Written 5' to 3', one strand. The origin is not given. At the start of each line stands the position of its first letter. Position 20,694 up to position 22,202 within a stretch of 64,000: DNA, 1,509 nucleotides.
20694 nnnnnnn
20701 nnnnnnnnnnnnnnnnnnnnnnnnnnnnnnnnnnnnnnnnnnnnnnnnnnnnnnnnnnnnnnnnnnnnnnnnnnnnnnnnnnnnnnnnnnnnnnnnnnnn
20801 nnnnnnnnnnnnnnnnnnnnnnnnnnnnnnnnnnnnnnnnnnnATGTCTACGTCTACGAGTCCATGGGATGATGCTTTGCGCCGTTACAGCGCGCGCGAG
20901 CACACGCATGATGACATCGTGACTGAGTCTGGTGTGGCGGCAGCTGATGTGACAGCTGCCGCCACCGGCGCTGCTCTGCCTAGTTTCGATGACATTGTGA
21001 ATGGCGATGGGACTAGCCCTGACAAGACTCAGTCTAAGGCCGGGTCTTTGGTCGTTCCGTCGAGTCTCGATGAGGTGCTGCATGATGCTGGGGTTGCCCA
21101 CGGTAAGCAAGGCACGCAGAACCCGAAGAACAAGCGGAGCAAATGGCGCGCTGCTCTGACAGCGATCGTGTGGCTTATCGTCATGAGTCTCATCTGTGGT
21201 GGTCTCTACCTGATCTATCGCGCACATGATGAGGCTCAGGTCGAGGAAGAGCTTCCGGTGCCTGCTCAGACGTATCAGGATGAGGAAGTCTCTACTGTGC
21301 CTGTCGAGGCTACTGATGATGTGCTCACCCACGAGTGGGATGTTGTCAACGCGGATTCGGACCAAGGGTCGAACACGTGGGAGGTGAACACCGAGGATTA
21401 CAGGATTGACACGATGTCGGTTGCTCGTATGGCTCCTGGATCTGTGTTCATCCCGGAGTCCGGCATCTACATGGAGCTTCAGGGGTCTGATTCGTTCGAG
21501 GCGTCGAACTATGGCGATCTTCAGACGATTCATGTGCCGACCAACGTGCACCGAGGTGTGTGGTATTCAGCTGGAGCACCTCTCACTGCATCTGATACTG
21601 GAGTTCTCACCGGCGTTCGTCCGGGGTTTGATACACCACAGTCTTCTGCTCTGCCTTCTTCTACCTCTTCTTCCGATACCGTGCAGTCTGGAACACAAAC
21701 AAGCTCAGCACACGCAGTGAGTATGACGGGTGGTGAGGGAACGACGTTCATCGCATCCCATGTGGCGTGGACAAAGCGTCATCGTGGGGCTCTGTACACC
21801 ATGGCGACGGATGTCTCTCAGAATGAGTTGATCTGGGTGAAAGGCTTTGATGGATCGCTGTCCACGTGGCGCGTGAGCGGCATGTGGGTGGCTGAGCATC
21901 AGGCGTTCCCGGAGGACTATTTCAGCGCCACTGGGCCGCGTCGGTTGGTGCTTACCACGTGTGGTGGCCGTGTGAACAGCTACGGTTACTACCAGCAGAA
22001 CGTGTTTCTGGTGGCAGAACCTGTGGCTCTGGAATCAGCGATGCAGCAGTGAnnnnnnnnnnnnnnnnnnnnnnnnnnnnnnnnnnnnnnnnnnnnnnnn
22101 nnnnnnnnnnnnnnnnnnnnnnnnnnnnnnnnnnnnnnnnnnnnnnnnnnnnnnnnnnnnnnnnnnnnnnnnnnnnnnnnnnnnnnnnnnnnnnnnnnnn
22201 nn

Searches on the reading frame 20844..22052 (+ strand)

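Call 12: search_protein_families(library=pfam, proteins=[window:20844-22052:+], max_evalue=0.01)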
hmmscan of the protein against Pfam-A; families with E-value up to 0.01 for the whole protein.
window:20844-22052:+ (402 aa): 1 family
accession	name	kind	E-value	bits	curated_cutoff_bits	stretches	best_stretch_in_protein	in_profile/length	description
PF04203.18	Sortase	-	1.8e-07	31.4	26.6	1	291-394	30-125/125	Sortase domain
